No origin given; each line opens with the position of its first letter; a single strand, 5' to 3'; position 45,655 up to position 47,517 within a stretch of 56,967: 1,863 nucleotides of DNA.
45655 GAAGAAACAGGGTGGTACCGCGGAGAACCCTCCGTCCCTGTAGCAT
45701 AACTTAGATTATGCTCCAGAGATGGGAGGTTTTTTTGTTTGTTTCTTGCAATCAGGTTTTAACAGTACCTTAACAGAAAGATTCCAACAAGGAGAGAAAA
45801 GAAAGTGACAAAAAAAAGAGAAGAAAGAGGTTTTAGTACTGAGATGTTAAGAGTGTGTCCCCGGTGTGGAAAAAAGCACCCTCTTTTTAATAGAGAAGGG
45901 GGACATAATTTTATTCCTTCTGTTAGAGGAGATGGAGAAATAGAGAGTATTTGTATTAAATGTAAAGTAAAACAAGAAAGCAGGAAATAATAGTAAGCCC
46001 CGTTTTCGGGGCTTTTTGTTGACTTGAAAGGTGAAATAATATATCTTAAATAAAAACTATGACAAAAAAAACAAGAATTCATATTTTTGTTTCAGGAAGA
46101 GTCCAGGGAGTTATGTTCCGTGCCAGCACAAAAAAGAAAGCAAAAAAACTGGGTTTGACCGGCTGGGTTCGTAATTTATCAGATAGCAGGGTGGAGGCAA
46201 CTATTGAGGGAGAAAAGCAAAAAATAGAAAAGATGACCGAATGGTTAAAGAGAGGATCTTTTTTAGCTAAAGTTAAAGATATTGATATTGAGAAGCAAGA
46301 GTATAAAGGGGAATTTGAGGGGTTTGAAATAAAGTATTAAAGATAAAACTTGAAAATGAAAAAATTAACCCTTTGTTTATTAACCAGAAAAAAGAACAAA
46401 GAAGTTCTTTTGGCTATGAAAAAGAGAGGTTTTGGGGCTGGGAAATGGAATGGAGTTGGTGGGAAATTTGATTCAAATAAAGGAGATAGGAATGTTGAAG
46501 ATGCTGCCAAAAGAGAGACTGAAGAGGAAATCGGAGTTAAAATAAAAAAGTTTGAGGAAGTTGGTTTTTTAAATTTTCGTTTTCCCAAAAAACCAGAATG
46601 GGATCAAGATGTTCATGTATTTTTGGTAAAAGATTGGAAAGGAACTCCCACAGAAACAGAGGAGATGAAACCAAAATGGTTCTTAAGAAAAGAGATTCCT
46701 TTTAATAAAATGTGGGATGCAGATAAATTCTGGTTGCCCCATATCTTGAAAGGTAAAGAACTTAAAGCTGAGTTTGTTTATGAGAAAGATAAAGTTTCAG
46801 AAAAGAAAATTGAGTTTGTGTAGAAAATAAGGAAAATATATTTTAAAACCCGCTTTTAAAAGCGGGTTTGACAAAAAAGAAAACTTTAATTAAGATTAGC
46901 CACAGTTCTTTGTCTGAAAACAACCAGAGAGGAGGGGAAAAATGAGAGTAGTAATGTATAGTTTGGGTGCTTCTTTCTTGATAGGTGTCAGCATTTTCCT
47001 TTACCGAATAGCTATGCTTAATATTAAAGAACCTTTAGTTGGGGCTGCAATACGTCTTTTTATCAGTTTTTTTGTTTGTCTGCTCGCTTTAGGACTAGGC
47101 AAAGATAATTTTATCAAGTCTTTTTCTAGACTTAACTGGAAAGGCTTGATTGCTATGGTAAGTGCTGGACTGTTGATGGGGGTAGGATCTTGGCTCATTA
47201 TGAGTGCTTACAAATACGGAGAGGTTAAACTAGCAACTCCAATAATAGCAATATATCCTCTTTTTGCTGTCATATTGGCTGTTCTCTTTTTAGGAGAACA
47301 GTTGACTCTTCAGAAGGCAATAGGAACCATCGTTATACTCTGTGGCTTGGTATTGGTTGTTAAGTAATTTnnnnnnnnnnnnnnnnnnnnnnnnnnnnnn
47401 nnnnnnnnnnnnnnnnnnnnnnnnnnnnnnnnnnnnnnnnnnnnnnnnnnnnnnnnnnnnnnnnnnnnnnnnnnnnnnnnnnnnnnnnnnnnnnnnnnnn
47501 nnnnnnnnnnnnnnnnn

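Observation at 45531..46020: T-box riboswitch controlling a 61-aa zinc-ribbon ORF instead of an aminoacyl-tRNA synthetase or amino-acid gene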

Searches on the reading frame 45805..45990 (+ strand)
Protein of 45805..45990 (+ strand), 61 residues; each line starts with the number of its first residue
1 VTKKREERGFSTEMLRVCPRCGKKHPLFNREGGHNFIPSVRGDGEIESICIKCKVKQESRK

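Call 8: search_protein_families(library=pfam, proteins=[window:45805-45990:+], max_evalue=0.01)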
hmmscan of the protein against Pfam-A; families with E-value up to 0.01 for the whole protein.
window:45805-45990:+ (61 aa): 0 families

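Call 10: find_homologous_proteins(query=window:45805-45987:+, max_evalue=0.01)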
Query window:45805-45987:+ (61 aa): 1 proteins with E <= 0.01 among 1 candidates.
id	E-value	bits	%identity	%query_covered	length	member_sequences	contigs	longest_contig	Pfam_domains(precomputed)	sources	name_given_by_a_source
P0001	9.0e-35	134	100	100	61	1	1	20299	-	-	-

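Call 13: find_encoding_contigs(protein=P0001, flank=10000)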
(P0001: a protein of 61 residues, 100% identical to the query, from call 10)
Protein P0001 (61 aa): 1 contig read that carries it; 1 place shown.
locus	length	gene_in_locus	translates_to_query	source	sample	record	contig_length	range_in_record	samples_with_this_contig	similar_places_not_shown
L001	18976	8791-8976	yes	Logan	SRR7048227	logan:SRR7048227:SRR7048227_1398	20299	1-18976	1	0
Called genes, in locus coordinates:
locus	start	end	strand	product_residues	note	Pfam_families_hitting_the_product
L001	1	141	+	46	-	?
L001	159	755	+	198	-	-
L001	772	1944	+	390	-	PF17936:Big_6 (faint)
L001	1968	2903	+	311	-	-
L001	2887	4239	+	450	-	-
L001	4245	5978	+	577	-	PF19077:Big_13 (faint)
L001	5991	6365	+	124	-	PF06262:Zincin_1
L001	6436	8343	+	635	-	PF18915:DUF5667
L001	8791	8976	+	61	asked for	-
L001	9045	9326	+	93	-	PF00708:Acylphosphatase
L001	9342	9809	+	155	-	PF00293:NUDIX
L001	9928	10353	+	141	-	PF00892:EamA, PF03151:TPT (weak)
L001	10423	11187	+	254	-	PF00793:DAHP_synth_1, PF03102:NeuB (weak)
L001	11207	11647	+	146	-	PF01161:PBP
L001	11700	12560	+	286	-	PF12705:PDDEXK_1, PF01930:Cas_Cas4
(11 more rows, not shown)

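Call 17: search_protein_representatives(protein=window:45805-45987:+)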
Query: 61 residues. Proteins with E-value up to 0.001 (for the whole library): 47; up to 1e-10: 3; up to 1e-30: 1. The best 47 are listed.
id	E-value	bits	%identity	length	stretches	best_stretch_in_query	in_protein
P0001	2.9e-35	134.1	100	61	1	1-61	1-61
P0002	1.1e-20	88.3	30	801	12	14-58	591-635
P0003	3.2e-16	74.2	47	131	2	14-56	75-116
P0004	2.8e-10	55.6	51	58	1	13-61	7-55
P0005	3.6e-10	55.2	55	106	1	16-57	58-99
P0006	1.4e-09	53.3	43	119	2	16-58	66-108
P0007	6.6e-09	51.3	48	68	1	11-56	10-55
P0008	9.5e-09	50.8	48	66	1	16-57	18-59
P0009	2.2e-08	49.6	43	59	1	12-57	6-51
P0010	3.1e-08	49.2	41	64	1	5-58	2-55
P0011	4.7e-08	48.6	43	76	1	15-58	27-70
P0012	2.1e-07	46.5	50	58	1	13-57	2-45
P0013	4.8e-07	45.4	54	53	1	16-57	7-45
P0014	5.3e-07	45.3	48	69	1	15-57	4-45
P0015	5.6e-07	45.2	45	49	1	16-60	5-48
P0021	6.9e-06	41.8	47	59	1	6-55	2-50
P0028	3.8e-05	39.4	37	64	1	4-57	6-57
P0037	2.0e-04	37.2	40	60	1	15-55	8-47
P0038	2.1e-04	37.1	38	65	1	14-58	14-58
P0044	5.0e-04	35.9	35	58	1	14-59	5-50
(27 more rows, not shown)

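Call 22: find_homologous_proteins(query=A1, max_evalue=0.001)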
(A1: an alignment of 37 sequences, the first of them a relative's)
Query A1 (37 sequences) (61 aa, profile of the alignment): 13 proteins with E <= 0.001 among 85 candidates.
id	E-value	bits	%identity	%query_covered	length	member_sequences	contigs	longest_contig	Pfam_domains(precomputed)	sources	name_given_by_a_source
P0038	5.4e-19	85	40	70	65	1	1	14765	-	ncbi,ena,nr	ncbi:MAG: hypothetical protein EXS48_02285 [Candidatus Staskawiczbacteria bacterium]|nr:hypothetical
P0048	2.1e-18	83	43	72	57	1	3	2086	-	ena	-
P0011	5.0e-18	82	45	69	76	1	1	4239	-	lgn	-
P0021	3.1e-17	79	46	82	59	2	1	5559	-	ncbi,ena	-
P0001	1.3e-16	77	100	100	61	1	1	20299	-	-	-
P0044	2.2e-16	77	36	72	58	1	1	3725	-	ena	-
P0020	1.2e-15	74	35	93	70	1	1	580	-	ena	-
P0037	1.2e-15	74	39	67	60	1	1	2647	-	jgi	jgi:hypothetical protein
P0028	4.9e-15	72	32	93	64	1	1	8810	-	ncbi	ncbi:MAG: hypothetical protein ABH956_02500 [Candidatus Nealsonbacteria bacterium]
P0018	6.3e-15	72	48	66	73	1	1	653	-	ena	-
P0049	4.8e-12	63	37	70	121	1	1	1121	-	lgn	-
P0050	1.6e-11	61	33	85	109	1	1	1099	-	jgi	-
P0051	4.2e-10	57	32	93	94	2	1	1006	-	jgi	-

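Call 23: find_encoding_contigs(protein=P0038, flank=5000, max_places=3)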
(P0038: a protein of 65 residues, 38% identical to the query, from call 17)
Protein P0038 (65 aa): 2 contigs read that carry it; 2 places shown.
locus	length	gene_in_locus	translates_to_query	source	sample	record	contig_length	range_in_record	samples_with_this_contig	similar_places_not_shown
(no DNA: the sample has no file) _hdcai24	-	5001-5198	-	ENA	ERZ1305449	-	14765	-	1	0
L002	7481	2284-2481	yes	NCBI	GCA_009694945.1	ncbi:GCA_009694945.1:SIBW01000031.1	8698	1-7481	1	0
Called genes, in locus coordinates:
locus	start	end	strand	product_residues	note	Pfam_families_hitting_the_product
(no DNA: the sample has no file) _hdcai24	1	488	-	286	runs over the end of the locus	PF00800:PDT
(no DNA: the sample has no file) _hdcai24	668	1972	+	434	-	PF00579:tRNA-synt_1b, PF22421:SYY_C-terminal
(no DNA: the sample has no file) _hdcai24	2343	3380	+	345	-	PF18152:DAHP_snth_FXD, PF03102:NeuB (faint), PF00793:DAHP_synth_1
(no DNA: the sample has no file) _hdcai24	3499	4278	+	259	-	PF00459:Inositol_P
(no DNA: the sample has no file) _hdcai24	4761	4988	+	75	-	-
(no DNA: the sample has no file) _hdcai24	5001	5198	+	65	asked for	-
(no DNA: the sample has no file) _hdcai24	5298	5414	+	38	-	-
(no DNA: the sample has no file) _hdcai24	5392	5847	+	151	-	PF01931:NTPase_I-T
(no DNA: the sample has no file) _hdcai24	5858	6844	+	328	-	PF02016:Peptidase_S66, PF17676:Peptidase_S66C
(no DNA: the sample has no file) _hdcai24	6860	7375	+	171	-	PF08433:KTI12, PF13671:AAA_33, PF01202:SKI (faint)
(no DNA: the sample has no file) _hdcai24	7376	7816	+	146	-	PF00293:NUDIX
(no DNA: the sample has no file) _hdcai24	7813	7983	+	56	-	-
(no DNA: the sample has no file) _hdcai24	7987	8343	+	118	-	PF00719:Pyrophosphatase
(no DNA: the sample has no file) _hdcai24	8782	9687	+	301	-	PF00497:SBP_bac_3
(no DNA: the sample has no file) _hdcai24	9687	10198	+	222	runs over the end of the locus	PF00528:BPD_transp_1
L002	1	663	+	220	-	PF00793:DAHP_synth_1, PF03102:NeuB (weak)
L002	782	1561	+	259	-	PF00459:Inositol_P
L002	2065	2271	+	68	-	-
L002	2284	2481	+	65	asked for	-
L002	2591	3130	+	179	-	PF01931:NTPase_I-T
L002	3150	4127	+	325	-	PF02016:Peptidase_S66, PF17676:Peptidase_S66C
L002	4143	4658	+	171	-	PF08433:KTI12, PF13671:AAA_33, PF01202:SKI (faint)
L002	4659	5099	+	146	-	PF00293:NUDIX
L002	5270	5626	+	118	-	PF00719:Pyrophosphatase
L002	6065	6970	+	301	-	PF00497:SBP_bac_3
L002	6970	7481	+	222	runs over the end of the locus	PF00528:BPD_transp_1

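Call 24: find_encoding_contigs(protein=P0028, flank=5000, max_places=3)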
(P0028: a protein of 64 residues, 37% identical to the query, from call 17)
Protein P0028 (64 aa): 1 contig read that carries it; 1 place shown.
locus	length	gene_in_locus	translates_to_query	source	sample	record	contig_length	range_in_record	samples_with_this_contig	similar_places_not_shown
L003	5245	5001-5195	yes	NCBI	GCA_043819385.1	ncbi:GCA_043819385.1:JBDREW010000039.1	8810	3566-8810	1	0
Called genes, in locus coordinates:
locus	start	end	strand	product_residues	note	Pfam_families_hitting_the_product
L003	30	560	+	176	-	PF13302:Acetyltransf_3, PF13420:Acetyltransf_4, PF00583:Acetyltransf_1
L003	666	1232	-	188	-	-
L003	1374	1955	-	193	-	PF02353:CMAS, PF05891:Methyltransf_PK (weak), PF01209:Ubie_methyltran (weak), PF13489:Methyltransf_23, PF13847:Methyltransf_31, PF13649:Methyltransf_25, PF08241:Methyltransf_11, PF08242:Methyltransf_12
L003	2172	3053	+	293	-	PF13847:Methyltransf_31, PF13649:Methyltransf_25, PF08241:Methyltransf_11 (faint)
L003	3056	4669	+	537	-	PF16927:HisKA_7TM, PF00512:HisKA, PF02518:HATPase_c, PF13589:HATPase_c_3 (weak)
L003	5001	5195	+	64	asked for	-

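Call 25: find_encoding_contigs(protein=P0021, flank=5000, max_places=3)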
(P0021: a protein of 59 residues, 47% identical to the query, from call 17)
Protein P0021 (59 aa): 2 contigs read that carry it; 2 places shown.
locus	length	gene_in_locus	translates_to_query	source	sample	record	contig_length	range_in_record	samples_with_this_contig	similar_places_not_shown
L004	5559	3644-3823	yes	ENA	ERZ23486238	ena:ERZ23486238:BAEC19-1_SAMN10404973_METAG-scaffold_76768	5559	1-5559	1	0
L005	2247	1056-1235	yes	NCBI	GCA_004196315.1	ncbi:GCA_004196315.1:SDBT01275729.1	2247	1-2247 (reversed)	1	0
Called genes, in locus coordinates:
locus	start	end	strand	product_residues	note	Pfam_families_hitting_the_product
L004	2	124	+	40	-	?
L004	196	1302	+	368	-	PF04188:Mannosyl_trans2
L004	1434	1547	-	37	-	-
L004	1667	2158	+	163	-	PF01553:Acyltransferase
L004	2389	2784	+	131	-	-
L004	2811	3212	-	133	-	-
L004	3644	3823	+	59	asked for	-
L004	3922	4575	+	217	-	PF12917:YfbR-like, PF13023:HD_3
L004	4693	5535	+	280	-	PF13719:Zn_ribbon_5 (faint)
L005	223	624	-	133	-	-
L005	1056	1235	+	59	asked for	-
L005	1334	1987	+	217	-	PF12917:YfbR-like, PF13023:HD_3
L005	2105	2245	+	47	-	?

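Call 26: find_encoding_contigs(protein=P0011, flank=5000, max_places=3)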
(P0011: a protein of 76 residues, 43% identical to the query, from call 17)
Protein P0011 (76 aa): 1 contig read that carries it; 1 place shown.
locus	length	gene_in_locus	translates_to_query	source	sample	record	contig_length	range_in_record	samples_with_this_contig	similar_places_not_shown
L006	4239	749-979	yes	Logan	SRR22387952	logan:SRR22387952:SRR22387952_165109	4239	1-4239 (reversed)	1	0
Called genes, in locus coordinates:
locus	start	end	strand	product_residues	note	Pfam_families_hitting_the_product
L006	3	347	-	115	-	?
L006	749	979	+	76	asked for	-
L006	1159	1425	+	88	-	-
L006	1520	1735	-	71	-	-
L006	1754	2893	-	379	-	PF00155:Aminotran_1_2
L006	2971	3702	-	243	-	PF02826:2-Hacid_dh_C (weak), PF03446:NAD_binding_2 (weak), PF03807:F420_oxidored, PF02153:PDH_N, PF26213:TYRAAT1_C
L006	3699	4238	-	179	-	?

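Call 27: find_encoding_contigs(protein=P0044, flank=5000, max_places=3)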
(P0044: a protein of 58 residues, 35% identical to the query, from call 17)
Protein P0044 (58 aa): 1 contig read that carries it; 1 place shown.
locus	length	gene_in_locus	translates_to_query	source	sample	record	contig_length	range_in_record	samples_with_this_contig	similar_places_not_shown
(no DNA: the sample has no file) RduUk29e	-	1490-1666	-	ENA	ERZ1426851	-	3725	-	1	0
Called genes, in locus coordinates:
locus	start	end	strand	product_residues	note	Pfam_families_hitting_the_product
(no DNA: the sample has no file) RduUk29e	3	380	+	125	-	?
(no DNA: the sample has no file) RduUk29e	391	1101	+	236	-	PF01177:Asp_Glu_race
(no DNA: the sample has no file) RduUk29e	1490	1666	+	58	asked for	-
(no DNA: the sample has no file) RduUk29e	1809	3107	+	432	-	PF00291:PALP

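Call 28: find_encoding_contigs(protein=P0037, flank=5000, max_places=3)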
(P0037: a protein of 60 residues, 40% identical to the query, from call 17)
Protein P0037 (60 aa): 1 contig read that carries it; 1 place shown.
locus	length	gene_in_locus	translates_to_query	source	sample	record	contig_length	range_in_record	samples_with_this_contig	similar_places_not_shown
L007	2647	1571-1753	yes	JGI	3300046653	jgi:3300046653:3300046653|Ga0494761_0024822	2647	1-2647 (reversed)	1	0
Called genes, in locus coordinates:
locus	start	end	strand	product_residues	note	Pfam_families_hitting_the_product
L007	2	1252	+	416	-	?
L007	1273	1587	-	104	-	-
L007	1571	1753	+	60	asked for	-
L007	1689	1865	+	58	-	-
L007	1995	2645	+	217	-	?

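Call 29: find_encoding_contigs(protein=P0048, flank=5000, max_places=3)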
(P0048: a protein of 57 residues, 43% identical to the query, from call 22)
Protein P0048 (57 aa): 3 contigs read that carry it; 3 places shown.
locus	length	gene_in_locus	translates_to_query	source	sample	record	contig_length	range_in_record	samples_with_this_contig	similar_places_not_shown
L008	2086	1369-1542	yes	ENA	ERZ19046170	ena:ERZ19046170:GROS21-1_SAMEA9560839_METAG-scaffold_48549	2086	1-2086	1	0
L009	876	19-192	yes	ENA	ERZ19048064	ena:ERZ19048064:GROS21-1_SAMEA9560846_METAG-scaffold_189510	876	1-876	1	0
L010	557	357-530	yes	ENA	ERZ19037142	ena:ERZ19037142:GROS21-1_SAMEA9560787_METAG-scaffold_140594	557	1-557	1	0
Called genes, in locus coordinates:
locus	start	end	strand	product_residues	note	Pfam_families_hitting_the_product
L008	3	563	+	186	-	?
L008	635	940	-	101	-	-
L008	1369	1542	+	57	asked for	-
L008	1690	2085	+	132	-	?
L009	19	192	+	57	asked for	-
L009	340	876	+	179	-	?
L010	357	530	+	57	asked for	-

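Call 42: predict_structure(alignment_id=A1)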
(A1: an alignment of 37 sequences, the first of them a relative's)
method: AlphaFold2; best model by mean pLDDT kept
length: 61 residues; sequences in the alignment: 37
mean_pLDDT: 82.2   pTM: 0.58
mean pLDDT of the five models: 82.2, 81.9, 81.3, 81.2, 80.2
residues with pLDDT >= 90: 30; 70-90: 17; 50-70: 14; < 50: 0
segments of 3 or more residues with pLDDT < 50: none
pLDDT, mean of each block of 10 residues (from residue 1): 56 80 90 91 91 88 64
secondary structure, 60 per line:
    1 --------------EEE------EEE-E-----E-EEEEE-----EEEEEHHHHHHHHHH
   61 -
elements in order: E15-17 E24-26 E36-40 E46-50 H51-60

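Call 45: search_solved_structures(query=A1, max_evalue=10)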
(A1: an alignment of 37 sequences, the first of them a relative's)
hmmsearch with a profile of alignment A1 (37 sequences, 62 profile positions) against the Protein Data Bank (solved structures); distinct sequences matched with E-value up to 10: 30.
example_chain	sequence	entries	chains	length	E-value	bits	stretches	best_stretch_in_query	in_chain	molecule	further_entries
2i13_A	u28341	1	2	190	0.0013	21.3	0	10-27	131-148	Aart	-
1mey_C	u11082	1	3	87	0.0014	21.2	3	9-31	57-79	CONSENSUS ZINC FINGER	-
6ghc_A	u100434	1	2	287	0.014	18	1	10-30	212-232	5-methylcytosine-specific restriction enzyme A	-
7ob9_I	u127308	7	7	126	0.065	15.8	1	8-56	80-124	DNA-directed RNA polymerase I subunit RPA12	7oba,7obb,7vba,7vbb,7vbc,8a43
1erp_A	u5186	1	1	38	0.083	15.5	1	17-39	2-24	PHEROMONE ER-10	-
2l8e_A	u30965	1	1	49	0.095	15.3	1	7-37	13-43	Polyhomeotic-like protein 1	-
1qyp_A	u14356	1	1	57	0.16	14.6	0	1-21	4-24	RNA POLYMERASE II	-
6zxw_H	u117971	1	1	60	0.29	13.8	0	7-26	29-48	Uncharacterized protein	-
3wwl_A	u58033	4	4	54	0.39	13.4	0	14-26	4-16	Alpha-aminoadipate carrier protein LysW | OrfF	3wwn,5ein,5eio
2k5c_A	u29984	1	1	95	0.66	12.6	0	8-21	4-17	uncharacterized protein PF0385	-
2nb9_A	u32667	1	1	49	0.77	12.4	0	12-30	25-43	Uncharacterized protein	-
5k2m_E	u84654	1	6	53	0.9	12.2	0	10-24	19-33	Probable lysine biosynthesis protein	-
2lt7_A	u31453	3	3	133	1.4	11.6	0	40-53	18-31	Transcriptional regulator Kaiso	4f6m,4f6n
3c71_A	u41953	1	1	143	1.4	11.6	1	14-31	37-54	Thiol-disulfide oxidoreductase resA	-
5vmu_A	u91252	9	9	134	1.9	11.2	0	40-53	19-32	Transcriptional regulator Kaiso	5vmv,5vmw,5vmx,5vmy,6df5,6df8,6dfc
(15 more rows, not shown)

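Call 46: fold_search(model_id=the predicted structure, library=pdb)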
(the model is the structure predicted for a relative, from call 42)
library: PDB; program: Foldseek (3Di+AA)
matches with E <= 10: 442; with E <= 0.001: 0
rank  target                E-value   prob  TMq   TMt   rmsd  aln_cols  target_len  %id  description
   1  8ip8_OA               2.1e-01  0.84  0.43  0.43   3.9        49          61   20  Wheat 80S ribosome stalled on AUG-Stop boron dependently (released 2024-02-21)
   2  9qf4_BV               2.1e-01  0.72  0.39  0.38   3.9        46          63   28  Structure of P. furiosus 70S ribosome grown at 95 degC (released 2025-11-05)
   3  4v7e_CW               2.4e-01  0.75  0.40  0.35   4.3        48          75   21  Model of the small subunit RNA based on a 5.5 A cryo-EM map of Triticum aestivum translating 80S ribosome (released 2014-07-09)
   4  6y0g_LW               2.5e-01  0.72  0.40  0.25   4.2        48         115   19  Structure of human ribosome in classical-PRE state (released 2020-04-15)
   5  8jiv_CW               2.7e-01  0.77  0.42  0.42   3.9        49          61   20  Atomic structure of wheat ribosome reveals unique features of the plant ribosomes (released 2024-03-27)
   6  8azw_L                3.1e-01  0.75  0.42  0.41   3.7        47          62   21  Cryo-EM structure of the plant 60S subunit (released 2023-06-07)
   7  8fkp_SV               3.1e-01  0.72  0.41  0.22   4.0        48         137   17  Human nucleolar pre-60S ribosomal subunit (State A1) (released 2023-07-12)
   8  7ls2_Q2               3.1e-01  0.66  0.40  0.26   4.2        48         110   19  80S ribosome from mouse bound to eEF2 (Class I) (released 2021-11-03)
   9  3j6x_64               3.1e-01  0.60  0.38  0.38   4.0        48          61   19  S. cerevisiae 80S ribosome bound with Taura syndrome virus (TSV) IRES, 5 degree rotation (Class II) (released 2014-06-11)
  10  8eug_u                3.3e-01  0.72  0.42  0.42   4.0        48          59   19  Ytm1 associated nascent 60S ribosome State 3 (released 2022-11-30)
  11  9gul_LW               3.3e-01  0.69  0.41  0.39   3.4        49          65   20  Structure of FLuc-XBP1u+ stalled human 60S ribosome nascent chain complex (released 2025-09-24)
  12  8eup_u                3.3e-01  0.63  0.39  0.27   3.5        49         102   20  Ytm1 associated 60S nascent ribosome State 1A (released 2022-11-30)
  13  9e6q_AW               3.5e-01  0.66  0.41  0.44   3.7        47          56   26  Cryo-EM structure of the Pyrobaculum calidifontis 50S ribosomal subunit in complex with Dri (released 2024-11-20)
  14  8eti_u                3.5e-01  0.60  0.39  0.26   4.1        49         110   18  Fkbp39 associated 60S nascent ribosome State 1 (released 2022-11-30)
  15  6ylg_u                3.8e-01  0.69  0.42  0.21   3.3        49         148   22  Rix1-Rea1 pre-60S particle - 60S core, body 1 (rigid body refinement) (released 2020-07-29)
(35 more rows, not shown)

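Call 56: search_protein_families(library=ncbifam, proteins=[L007:1995-2645:+, L004:3922-4575:+, L002:2044-2271:+], max_evalue=0.001)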
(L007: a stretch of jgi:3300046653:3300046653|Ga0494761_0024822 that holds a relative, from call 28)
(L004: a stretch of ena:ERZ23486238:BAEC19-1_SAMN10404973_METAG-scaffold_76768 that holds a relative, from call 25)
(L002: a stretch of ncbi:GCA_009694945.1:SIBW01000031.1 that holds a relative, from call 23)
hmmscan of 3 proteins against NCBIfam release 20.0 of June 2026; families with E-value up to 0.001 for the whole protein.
L007:1995-2645:+ (217 aa): 21 families
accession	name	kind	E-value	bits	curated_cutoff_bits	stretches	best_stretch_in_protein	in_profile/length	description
NF009057.0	PRK12391.1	equivalog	9.7e-111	370.4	366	1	4-216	6-218/441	TrpB-like pyridoxal phosphate-dependent enzyme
TIGR01415.1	trpB_rel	hypoth_equivalog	2e-98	329.9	518.85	1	11-216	1-207/419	TrpB-like pyridoxal phosphate-dependent enzyme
NF010376.0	PRK13803.1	equivalog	2.2e-24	86.3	819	1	65-184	249-365/600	bifunctional phosphoribosylanthranilate isomerase/tryptophan synthase subunit beta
TIGR00263.1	trpB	equivalog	8.4e-23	81.1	392.45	1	63-184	37-156/385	tryptophan synthase subunit beta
NF010375.0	PRK13802.1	equivalog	6.8e-18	64.1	1386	1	70-181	320-434/695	bifunctional indole-3-glycerol phosphate synthase/tryptophan synthase subunit beta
NF004996.0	PRK06381.1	equivalog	4.7e-13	48.9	266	1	77-184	15-117/319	threonine synthase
NF006390.0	PRK08639.1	equivalog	7.5e-08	31.7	421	1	72-180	20-123/418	threonine ammonia-lyase IlvA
NF006050.0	PRK08197.1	equivalog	8.1e-07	28.1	303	1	78-180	81-178/406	threonine synthase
TIGR02079.1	THD1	equivalog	8.8e-07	28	440.55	1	74-180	13-114/410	threonine ammonia-lyase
NF005147.0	PRK06608.1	equivalog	1.7e-06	27.1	380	1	76-189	23-131/339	serine/threonine dehydratase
NF005292.0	PRK06815.1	equivalog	5.1e-06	25.8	371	1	66-189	6-128/320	threonine/serine dehydratase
TIGR03945.1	PLP_SbnA_fam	equivalog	7.7e-06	25.2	349.95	1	92-182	20-110/304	2,3-diaminopropionate biosynthesis protein SbnA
NF005680.0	PRK07476.1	equivalog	1.2e-05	24.4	413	1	77-165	23-109/326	hydroxyectoine utilization dehydratase EutB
NF006094.0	PRK08246.1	subfamily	2.5e-05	23.9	331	1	73-189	19-127/310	serine/threonine dehydratase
TIGR01136.1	cysKM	subfamily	2.7e-05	23.7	344.15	1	79-190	9-117/299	cysteine synthase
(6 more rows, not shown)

L004:3922-4575:+ (217 aa): 1 family
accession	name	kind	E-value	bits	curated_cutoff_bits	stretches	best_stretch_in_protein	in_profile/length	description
NF003009.0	PRK03826.1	equivalog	2.7e-09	37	122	1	6-77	5-78/197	5'-deoxynucleotidase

L002:2044-2271:+ (75 aa): 0 families

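Call 66: search_protein_families(library=pfam, alignment_id=A1, max_evalue=1)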
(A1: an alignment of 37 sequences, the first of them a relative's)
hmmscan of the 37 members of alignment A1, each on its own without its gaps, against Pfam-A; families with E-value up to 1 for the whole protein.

A. member 1, P0001 (61 aa): 5 families
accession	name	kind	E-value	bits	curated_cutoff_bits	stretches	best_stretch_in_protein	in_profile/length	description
PF25144.1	Zn_ribbon_IFT122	-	0.014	15.6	27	1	12-32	2-22/45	IFT122, zinc ribbon domain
PF14354.12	Lar_restr_allev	-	0.022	15.4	28.6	1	15-55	3-33/58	Restriction alleviation protein Lar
PF09723.15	Zn_ribbon_8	-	0.049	14.1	34.4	1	10-24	21-35/41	Zinc ribbon domain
PF13240.11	Zn_Ribbon_1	-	0.35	11.2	25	1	18-26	2-10/23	zinc-ribbon domain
PF12760.12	Zn_ribbon_IS1595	-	0.59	10.6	25.4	0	16-30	19-33/46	Transposase zinc-ribbon domain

B. families by the number of members that match (of 37 scanned): 111 families (the first 25 are shown)
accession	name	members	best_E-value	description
PF12773.13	DZR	18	0.0026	Double zinc ribbon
PF18439.7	zf_UBZ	17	0.0025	Ubiquitin-Binding Zinc Finger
PF14354.12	Lar_restr_allev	9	0.00063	Restriction alleviation protein Lar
PF13248.11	Zn_ribbon_3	8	0.0078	zinc-ribbon domain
PF08271.17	Zn_Ribbon_TF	8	0.021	TFIIB zinc-binding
PF23475.1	zf-Tbcl_FmdE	7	0.0043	FmdE treble clef zinc finger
PF06677.18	Auto_anti-p27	7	0.011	Sjogren's syndrome/scleroderma autoantigen 1 (Autoantigen p27)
PF07191.17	Zn_ribbon_6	7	0.012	Double zinc ribbon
PF09723.15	Zn_ribbon_8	7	0.016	Zinc ribbon domain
PF24460.1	DUF7575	7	0.072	Domain of unknown function (DUF7575)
PF13240.11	Zn_Ribbon_1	6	0.012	zinc-ribbon domain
PF06827.20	zf-FPG_IleRS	4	0.0052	Zinc finger found in FPG and IleRS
PF12760.12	Zn_ribbon_IS1595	4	0.01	Transposase zinc-ribbon domain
PF24458.1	DUF7573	4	0.01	Domain of unknown function (DUF7573)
PF18387.7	zf_C2H2_ZHX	4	0.011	Zinc-fingers and homeoboxes C2H2 finger domain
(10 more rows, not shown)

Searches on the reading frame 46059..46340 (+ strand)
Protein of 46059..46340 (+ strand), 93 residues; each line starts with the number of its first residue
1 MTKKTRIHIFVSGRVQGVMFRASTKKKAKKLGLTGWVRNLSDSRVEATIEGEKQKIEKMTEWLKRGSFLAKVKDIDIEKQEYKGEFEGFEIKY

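Call 8: search_protein_families(library=pfam, proteins=[window:46059-46340:+], max_evalue=0.01)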
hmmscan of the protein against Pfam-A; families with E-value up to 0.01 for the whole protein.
window:46059-46340:+ (93 aa): 1 family
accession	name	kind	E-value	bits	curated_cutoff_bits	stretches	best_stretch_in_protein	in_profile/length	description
PF00708.24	Acylphosphatase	-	4.1e-29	101.1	22.5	1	8-91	2-85/85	Acylphosphatase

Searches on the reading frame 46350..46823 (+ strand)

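Call 8: search_protein_families(library=pfam, proteins=[window:46350-46823:+], max_evalue=0.01)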
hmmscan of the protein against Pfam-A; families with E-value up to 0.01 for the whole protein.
window:46350-46823:+ (157 aa): 1 family
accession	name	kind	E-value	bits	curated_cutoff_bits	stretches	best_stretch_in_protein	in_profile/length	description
PF00293.34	NUDIX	-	3.6e-15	56.6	21.1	1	8-126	7-128/134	NUDIX domain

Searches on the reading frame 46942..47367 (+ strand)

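Call 8: search_protein_families(library=pfam, proteins=[window:46942-47367:+], max_evalue=0.01)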
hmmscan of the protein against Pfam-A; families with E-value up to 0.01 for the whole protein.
window:46942-47367:+ (141 aa): 3 families
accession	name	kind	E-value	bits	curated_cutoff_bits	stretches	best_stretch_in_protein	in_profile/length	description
PF00892.27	EamA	-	8.2e-18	65.4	28.2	1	3-140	3-134/135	EamA-like transporter family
PF03151.22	TPT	-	3.3e-06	27.1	30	1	25-138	25-134/291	Triose-phosphate Transporter family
PF05653.20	Mg_trans_NIPA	-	5.4e-05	23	26.2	1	75-140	54-120/295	Magnesium transporter NIPA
